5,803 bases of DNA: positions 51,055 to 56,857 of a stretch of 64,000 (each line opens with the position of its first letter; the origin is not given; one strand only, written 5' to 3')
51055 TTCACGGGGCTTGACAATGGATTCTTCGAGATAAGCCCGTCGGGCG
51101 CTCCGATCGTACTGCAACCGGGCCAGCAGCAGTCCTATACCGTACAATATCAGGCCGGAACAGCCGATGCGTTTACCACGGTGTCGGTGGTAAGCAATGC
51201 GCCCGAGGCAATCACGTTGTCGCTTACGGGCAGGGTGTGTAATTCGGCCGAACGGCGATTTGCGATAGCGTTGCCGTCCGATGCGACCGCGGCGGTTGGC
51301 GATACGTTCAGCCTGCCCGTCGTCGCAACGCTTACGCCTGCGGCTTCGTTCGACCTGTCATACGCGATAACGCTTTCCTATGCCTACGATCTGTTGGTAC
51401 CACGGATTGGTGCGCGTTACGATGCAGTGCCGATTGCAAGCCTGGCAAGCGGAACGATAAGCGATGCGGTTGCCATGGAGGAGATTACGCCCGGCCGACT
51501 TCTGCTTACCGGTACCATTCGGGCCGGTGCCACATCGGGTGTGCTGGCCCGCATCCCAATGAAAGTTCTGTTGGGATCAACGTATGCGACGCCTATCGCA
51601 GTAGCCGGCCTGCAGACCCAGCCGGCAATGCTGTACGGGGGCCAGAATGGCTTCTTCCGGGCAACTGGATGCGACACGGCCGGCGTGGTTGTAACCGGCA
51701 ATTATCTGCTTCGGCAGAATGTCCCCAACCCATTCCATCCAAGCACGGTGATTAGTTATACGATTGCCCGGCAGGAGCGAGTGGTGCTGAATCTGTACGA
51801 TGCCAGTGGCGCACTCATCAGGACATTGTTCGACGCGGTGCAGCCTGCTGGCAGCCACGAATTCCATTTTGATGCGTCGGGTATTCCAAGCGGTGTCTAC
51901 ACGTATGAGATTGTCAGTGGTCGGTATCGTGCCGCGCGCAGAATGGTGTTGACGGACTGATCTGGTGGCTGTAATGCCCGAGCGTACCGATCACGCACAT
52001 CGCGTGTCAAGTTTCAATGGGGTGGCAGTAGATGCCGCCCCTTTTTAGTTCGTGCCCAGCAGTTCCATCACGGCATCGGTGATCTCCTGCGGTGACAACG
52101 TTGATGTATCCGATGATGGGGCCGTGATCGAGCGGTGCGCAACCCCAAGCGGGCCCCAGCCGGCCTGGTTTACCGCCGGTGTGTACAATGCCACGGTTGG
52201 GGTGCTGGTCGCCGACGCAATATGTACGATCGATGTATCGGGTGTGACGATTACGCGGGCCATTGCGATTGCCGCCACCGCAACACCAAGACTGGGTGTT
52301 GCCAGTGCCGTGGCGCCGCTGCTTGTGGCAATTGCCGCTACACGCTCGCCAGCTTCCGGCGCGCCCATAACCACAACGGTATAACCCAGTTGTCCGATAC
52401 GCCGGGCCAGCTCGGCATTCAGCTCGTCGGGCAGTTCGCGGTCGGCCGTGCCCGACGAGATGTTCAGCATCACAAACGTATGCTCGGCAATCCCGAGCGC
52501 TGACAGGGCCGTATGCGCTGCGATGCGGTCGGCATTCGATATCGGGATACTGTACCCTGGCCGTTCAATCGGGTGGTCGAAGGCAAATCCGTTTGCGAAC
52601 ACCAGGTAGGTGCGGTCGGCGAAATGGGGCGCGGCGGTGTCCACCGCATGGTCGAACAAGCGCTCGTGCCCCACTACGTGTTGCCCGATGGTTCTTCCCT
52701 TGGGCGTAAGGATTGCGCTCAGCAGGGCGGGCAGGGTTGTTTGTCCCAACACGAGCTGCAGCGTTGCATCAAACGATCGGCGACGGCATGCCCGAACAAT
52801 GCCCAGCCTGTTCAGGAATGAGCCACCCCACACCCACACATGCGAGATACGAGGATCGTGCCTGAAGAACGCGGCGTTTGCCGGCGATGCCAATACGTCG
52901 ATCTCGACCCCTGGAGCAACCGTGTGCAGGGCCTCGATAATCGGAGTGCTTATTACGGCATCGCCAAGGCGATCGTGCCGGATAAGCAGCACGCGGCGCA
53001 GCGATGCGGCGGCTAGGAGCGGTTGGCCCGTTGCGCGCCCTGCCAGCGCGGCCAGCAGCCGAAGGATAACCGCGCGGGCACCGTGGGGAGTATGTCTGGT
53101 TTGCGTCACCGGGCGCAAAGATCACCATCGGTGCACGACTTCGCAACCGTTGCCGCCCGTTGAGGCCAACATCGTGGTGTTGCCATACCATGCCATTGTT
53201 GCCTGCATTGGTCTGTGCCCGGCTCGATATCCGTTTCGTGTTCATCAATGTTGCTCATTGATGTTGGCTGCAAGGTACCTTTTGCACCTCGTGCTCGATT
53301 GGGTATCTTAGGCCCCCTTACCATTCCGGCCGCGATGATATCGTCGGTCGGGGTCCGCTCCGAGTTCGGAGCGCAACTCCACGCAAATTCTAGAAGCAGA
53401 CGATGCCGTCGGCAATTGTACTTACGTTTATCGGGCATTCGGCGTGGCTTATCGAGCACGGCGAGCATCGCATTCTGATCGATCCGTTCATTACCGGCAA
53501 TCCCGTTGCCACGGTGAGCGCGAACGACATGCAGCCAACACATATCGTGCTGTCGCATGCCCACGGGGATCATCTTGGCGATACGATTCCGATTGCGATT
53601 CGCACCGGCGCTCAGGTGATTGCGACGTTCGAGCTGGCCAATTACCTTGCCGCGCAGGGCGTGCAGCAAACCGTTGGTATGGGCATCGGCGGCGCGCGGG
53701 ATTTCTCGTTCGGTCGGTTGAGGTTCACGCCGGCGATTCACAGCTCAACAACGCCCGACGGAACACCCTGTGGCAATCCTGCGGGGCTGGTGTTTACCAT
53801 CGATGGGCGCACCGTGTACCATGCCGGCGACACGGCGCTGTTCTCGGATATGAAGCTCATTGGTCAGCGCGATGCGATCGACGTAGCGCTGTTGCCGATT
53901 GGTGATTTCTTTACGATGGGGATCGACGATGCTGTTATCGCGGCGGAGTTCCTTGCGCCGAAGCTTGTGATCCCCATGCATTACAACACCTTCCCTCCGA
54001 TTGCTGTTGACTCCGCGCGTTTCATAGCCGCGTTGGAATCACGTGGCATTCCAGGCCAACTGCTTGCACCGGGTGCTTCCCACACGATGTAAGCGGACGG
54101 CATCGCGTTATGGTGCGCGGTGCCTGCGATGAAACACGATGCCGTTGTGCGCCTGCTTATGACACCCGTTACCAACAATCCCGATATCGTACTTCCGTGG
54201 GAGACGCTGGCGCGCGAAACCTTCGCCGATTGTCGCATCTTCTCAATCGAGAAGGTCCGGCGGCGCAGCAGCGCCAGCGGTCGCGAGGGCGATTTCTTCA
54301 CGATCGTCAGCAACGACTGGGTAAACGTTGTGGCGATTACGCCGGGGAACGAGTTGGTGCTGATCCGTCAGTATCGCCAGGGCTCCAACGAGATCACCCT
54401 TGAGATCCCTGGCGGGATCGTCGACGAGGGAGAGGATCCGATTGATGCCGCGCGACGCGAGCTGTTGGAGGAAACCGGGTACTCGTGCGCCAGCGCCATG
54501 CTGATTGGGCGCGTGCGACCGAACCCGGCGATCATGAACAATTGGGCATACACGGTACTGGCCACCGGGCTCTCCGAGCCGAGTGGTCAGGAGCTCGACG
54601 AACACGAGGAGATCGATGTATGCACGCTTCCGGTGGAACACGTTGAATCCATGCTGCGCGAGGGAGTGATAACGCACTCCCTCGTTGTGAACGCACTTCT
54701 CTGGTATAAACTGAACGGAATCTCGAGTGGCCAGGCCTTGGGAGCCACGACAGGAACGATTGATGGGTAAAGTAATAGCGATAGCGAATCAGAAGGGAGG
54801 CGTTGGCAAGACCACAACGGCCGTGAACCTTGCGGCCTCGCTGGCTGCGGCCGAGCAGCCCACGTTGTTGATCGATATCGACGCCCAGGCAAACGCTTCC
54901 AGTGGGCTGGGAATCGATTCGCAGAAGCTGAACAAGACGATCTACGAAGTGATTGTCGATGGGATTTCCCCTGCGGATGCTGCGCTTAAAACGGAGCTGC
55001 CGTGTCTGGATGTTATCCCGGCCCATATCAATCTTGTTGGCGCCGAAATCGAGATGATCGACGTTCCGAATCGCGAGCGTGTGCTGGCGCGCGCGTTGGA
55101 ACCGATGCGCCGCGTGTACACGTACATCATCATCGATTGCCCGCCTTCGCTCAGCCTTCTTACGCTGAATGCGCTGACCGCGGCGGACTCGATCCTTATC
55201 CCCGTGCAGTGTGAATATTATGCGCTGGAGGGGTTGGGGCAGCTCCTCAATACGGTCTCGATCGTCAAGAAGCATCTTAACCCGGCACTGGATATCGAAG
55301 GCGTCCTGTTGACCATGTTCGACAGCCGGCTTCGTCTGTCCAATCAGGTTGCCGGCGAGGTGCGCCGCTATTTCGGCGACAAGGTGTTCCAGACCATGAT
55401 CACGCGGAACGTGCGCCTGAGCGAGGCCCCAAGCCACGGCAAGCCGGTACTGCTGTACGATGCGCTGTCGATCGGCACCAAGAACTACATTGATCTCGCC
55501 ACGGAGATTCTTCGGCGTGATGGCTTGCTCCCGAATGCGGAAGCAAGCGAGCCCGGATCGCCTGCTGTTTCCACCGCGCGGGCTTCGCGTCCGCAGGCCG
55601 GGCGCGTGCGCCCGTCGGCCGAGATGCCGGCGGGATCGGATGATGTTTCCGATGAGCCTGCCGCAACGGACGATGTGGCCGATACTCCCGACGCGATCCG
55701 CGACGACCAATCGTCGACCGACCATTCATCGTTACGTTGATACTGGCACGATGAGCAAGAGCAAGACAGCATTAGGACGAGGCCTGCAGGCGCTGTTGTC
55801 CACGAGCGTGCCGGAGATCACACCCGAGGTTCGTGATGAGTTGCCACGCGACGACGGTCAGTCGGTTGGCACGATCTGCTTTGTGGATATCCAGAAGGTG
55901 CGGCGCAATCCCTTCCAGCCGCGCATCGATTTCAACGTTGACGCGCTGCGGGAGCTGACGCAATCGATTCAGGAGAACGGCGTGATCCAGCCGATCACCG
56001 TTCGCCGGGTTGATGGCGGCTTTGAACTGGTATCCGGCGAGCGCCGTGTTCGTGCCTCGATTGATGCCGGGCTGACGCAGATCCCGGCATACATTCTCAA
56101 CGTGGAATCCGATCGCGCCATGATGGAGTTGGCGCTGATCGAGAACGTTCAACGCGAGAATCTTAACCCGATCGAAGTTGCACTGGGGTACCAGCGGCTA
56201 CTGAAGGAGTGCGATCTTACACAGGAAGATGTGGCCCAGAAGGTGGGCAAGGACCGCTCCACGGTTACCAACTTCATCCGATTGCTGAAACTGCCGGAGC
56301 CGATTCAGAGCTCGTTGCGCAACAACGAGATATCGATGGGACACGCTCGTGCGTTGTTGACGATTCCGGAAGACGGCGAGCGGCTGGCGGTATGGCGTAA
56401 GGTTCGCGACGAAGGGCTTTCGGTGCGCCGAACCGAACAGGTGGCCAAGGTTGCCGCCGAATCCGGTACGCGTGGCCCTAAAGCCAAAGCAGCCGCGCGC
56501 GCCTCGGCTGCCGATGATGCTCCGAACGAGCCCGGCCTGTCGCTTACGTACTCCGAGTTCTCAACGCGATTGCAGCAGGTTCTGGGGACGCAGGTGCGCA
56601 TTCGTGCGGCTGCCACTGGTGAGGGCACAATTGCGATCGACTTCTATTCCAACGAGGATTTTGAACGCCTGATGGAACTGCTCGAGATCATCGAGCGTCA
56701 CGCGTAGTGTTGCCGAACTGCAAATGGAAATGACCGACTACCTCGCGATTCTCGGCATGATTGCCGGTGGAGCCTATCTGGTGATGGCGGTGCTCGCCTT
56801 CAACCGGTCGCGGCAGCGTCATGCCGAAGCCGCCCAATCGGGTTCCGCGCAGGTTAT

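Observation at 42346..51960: ECF sigma / anti-sigma / double-OmpA protein operon immediately upstream of a 1932-aa T9SS giant adhesin-like protein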

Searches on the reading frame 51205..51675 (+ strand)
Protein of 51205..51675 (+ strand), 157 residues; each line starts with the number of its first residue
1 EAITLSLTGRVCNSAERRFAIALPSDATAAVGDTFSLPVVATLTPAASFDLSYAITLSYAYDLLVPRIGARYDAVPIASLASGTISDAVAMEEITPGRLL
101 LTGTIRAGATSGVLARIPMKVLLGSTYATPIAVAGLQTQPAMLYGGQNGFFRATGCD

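Call 64: search_solved_structures(query=A6, max_evalue=1)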
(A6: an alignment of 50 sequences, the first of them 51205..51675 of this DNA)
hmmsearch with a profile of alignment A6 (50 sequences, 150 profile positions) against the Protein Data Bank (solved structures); distinct sequences matched with E-value up to 1: 25.
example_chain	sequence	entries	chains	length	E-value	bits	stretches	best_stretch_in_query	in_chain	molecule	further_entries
2vn5_A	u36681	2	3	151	4.5e-08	36.6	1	16-146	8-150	SCAFFOLDING PROTEIN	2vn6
1g1k_A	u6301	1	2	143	1.3e-07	35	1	19-146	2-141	SCAFFOLDING PROTEIN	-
5nrk_A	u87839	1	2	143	5.7e-05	26.5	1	19-111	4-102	Endoglucanase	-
5nrm_A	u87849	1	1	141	6.4e-05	26.3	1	20-111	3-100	Endoglucanase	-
2ccl_A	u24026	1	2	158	6.9e-05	26.2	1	17-77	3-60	CELLULOSOMAL SCAFFOLDING PROTEIN A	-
1ohz_A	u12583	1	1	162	7.3e-05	26.1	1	17-77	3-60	CELLULOSOMAL SCAFFOLDING PROTEIN A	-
5lxv_A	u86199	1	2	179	7.7e-05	26.1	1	18-82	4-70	Scaffoldin C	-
1aoh_A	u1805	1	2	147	0.0001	25.6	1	18-77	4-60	Cellulosomal-scaffolding protein A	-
6kgc_A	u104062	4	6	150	0.00026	24.3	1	18-110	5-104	Probably cellulosomal scaffolding protein, secreted cellulose-binding and cohesin domain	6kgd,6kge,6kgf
6kg8_A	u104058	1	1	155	0.00028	24.2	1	17-111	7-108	Probably cellulosomal scaffolding protein, secreted cellulose-binding and cohesin domain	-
1anu_A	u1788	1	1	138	0.00035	23.9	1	21-77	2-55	COHESIN-2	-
3ul4_A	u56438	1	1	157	0.00063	23.1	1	18-79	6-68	Cellulosome-anchoring protein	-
3l8q_A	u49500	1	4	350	0.0012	22.1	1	16-88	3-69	Cellulosomal scaffoldin adaptor protein B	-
1qzn_A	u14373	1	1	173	0.0066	19.8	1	16-88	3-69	cellulosomal scaffoldin adaptor protein B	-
3f2l_A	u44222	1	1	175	0.0078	19.6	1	16-88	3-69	Cellulosomal scaffoldin adaptor protein B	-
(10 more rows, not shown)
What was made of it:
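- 51205..51675 (+): Cohesin-like domain just before the CTD (aa 1682-1838), ending in Cys1837. A profile of 50 such domains matches solved cohesins (2vn5_A E 4.5e-8, 1g1k_A 1.3e-7; call 64).
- On Cohesin domain (PF00963): A profile of 50 domains matches solved cohesins at E 4.5e-8 over positions 16-146 of 150 (call 64).
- Closest known: Cohesin modules of cellulosomal scaffoldins. Same: A profile of the pre-CTD domain matches solved cohesins over nearly its full length (2vn5_A, 1g1k_A; call 64).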

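Call 65: search_protein_families(library=pfam, alignment_id=A6, max_evalue=0.1)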
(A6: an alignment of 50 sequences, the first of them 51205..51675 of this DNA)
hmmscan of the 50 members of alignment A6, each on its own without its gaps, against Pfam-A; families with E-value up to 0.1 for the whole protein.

A. member 1, window:51205-51675:+ (157 aa): 1 family
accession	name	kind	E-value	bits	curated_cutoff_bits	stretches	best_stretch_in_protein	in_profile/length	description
PF00963.24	Cohesin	-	0.031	14.9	24.1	1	26-129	7-110/139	Cohesin domain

B. families by the number of members that match (of 50 scanned): 15 families
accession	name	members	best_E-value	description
PF00963.24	Cohesin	11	0.00018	Cohesin domain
PF23620.1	KIAA0319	1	0.00092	KIAA0319 C-terminal domain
PF24318.1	DUF7490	1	0.0016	Domain of unknown function (DUF7490)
PF25300.1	Fn3_Dep-1_3rd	1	0.026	Dep-1 third Fn3-like domain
PF12337.13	DUF3637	1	0.032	Protein of unknown function (DUF3637)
PF13800.11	Sigma_reg_N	1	0.04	Sigma factor regulator N-terminal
PF12620.13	DUF3778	1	0.052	Protein of unknown function (DUF3778)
PF00552.27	IN_DBD_C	1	0.061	Integrase DNA binding domain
PF07419.17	PilM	1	0.066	PilM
PF01606.22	Arteri_env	1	0.079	Arterivirus envelope protein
PF23575.1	JAG1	1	0.08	Protein jagged-1-like, predicted ferredoxin-like domain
PF10230.15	LIDHydrolase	1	0.087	Lipid-droplet associated hydrolase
PF13567.11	DUF4131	1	0.092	Domain of unknown function (DUF4131)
PF22008.2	BpuSI_TRD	1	0.097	Restriction endonuclease BpuSI, specificity domain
PF16583.11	ZirS_C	1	0.098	Zinc-regulated secreted antivirulence protein C-terminal domain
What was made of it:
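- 51205..51675 (+): Pfam Cohesin is sub-threshold in 11 of 50 (call 65).
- On Cohesin domain (PF00963): 11 of 50 members hit at sub-threshold level (call 65).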

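Call 97: find_homologous_proteins(query=A6, max_evalue=1e-8)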
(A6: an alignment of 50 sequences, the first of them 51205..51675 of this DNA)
Query A6 (50 sequences): 8000 candidates shared short words with the query, none scored E <= 1e-8.
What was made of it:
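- Tried and rejected: The search with the cohesin-like profile A6 returned nothing at E<=1e-8 (call 97).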

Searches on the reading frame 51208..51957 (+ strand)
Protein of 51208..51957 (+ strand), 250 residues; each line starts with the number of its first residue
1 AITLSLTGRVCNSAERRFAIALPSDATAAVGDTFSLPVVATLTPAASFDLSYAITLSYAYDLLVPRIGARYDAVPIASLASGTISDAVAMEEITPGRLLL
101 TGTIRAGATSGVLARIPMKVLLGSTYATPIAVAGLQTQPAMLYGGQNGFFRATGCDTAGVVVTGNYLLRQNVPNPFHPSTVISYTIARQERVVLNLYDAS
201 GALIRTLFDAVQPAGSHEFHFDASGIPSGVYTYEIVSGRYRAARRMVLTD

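Call 81: find_related_loci(query=A8, collection=metagenome_contigs, flank=6000)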
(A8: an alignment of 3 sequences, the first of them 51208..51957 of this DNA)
Query A8 (250 aa) in metagenome_contigs; peptide patterns used: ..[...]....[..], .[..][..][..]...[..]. (x = any residue, [..] = any of these).
600 stretches matched a pattern (row limit reached: there are more); 543 encode a relative of the query (tblastn E <= 1e-3); the best 80 are kept; 80 distinct loci.
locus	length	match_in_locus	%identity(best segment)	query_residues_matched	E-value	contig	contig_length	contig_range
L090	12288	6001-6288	43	153-248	2e-21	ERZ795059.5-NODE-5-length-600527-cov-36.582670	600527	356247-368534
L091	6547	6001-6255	41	166-250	1e-19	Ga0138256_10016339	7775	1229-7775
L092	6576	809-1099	37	152-248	2e-19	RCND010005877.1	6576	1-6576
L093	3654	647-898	44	165-248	3e-19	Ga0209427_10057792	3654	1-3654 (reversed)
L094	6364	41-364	35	143-248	3e-19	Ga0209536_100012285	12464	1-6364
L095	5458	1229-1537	36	146-248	5e-19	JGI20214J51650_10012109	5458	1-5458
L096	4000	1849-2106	42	166-246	6e-19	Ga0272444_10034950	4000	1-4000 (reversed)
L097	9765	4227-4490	39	161-248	1e-18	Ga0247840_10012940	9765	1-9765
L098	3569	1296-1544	42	166-248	1e-18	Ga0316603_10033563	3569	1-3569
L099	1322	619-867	46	166-248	1e-18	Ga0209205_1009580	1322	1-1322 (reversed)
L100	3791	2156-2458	41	155-248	2e-18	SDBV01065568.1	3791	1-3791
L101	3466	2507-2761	42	165-249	3e-18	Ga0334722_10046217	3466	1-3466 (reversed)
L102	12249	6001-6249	41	166-248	4e-18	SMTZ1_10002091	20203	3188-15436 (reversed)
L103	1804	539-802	41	166-248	3e-18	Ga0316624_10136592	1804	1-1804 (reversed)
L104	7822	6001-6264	41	166-248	5e-18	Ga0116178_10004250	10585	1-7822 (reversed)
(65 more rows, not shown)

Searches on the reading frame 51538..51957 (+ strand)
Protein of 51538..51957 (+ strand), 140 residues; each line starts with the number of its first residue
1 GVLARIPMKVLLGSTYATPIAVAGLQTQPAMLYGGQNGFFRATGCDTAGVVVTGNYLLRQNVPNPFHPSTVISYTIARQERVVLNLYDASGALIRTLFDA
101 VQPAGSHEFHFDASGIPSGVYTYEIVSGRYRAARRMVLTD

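Call 42: search_protein_families(library=ncbifam, alignment_id=A4, max_evalue=0.01)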
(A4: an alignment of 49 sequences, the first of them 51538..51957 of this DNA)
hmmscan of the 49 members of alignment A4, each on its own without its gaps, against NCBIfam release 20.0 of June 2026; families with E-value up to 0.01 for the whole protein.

A. member 1, window:51538-51957:+ (140 aa): 3 families
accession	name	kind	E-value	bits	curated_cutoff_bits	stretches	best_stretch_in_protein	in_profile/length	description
TIGR04183.1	Por_Secre_tail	domain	6.3e-07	29.3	23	1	63-137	3-70/72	T9SS type A sorting domain-containing protein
NF052323.1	T9SSA_dep_M6i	equivalog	3.2e-06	25.4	600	1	61-125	960-1024/1043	T9SS-dependent M6-like inactivated metalloprotease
NF038113.1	T9SSA_dep_M36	equivalog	0.00039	18.7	885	1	61-137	795-867/869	T9SS-dependent M36 family metallopeptidase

B. families by the number of members that match (of 49 scanned): 6 families
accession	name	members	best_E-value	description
TIGR04183.1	Por_Secre_tail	45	2.8e-10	T9SS type A sorting domain-containing protein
NF038113.1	T9SSA_dep_M36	24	5.8e-11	T9SS-dependent M36 family metallopeptidase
NF052323.1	T9SSA_dep_M6i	19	3.7e-09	T9SS-dependent M6-like inactivated metalloprotease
NF050177.1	TapA_OM_Porphy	7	0.00093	TapA/TapC family T9SS-dependent outer membrane protein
NF033708.1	T9SS_Cterm_ChiA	2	0.00033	T9SS sorting signal type C domain-containing protein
NF035925.1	Geo26A_fam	1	0.0026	geobacillin-26 family protein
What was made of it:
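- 45 of 49 of these partners hit TIGR04183 (type A), and none hits type B (call 42). The CTD here is type-A-like, and such domains are normally cleaved off (call 42).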

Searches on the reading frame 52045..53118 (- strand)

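Call 7: search_protein_families(library=pfam, proteins=[window:52045-53118:-], max_evalue=0.001)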
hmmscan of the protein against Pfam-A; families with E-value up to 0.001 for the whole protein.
window:52045-53118:- (357 aa): 1 family
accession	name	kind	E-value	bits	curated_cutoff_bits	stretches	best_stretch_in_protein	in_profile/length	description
PF01075.23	Glyco_transf_9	-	8.7e-19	68.2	22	1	138-335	34-231/247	Glycosyltransferase family 9 (heptosyltransferase)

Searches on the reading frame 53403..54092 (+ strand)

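Call 8: search_protein_families(library=pfam, proteins=[window:53403-54092:+], max_evalue=0.001)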
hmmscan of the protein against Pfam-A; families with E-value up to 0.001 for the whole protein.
window:53403-54092:+ (229 aa): 3 families
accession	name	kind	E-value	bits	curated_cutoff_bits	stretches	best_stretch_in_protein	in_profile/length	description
PF13483.12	Lactamase_B_3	-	6.1e-24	85.3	24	1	7-193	2-160/160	Beta-lactamase superfamily domain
PF12706.13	Lactamase_B_2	-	8.6e-24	84.7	27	1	22-194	1-200/200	Beta-lactamase superfamily domain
PF00753.33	Lactamase_B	-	8.1e-13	49.2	22.7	1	9-155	3-161/196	Metallo-beta-lactamase superfamily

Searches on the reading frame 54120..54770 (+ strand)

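Call 8: search_protein_families(library=pfam, proteins=[window:54120-54770:+], max_evalue=0.001)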
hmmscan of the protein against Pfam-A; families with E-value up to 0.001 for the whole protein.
window:54120-54770:+ (216 aa): 1 family
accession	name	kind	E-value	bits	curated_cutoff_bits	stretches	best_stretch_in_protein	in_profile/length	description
PF00293.34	NUDIX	-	4.7e-16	59.4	21.1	1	68-178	6-119/134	NUDIX domain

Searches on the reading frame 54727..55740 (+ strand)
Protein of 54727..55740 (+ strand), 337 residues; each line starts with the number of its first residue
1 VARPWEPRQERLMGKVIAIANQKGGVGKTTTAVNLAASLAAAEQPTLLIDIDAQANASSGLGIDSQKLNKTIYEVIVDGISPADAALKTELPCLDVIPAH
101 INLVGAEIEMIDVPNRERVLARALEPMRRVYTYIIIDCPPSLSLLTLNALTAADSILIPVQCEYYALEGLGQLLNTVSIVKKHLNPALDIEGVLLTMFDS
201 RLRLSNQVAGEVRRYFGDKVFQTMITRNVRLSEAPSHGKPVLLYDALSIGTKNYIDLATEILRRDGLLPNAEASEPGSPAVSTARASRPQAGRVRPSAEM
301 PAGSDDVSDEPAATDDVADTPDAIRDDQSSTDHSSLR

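Call 8: search_protein_families(library=pfam, proteins=[window:54727-55740:+], max_evalue=0.001)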
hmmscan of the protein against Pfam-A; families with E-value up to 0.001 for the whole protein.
window:54727-55740:+ (337 aa): 7 families
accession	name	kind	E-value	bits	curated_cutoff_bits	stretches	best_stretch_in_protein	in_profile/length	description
PF13614.12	AAA_31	-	6.6e-67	225.3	27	1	15-190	2-177/177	AAA domain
PF01656.29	CbiA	-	6.5e-27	94.4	25.4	1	17-241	1-125/125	CobQ/CobB/MinD/ParA nucleotide binding domain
PF09140.17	MipZ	-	3.9e-11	43.2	20.7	1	16-56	2-42/262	ATPase MipZ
PF06564.18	CBP_BcsQ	-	5.5e-09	36.3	21.3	1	16-258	3-230/234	Cellulose biosynthesis protein BcsQ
PF10609.15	ParA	-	2.8e-08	33.9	27.1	1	15-54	4-43/246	NUBPL iron-transfer P-loop NTPase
PF02374.21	ArsA_ATPase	-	7.5e-05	22.5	24.3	1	22-68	8-54/305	Anion-transporting ATPase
PF00142.24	Fer4_NifH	-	0.00077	19.4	25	0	22-76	7-59/271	4Fe-4S iron sulfur cluster binding proteins, NifH/frxC family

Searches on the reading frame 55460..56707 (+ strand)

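Call 8: search_protein_families(library=pfam, proteins=[window:55460-56707:+], max_evalue=0.001)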
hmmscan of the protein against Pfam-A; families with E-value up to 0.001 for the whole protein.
window:55460-56707:+ (415 aa): 4 families
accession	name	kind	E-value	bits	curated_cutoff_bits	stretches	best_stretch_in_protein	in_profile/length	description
PF17762.8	HTH_ParB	-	7.5e-36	122.8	22.6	1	233-330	1-98/102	ParB HTH domain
PF02195.25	ParB_N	-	1.6e-27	95.8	26.3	1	141-231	5-95/95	ParB N-terminal domain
PF23552.2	ParB_C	-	7e-07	29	23.8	1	369-408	10-49/50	ParB dimerisation domain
PF01381.28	HTH_3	-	0.00022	21.6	23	1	246-274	3-31/55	Helix-turn-helix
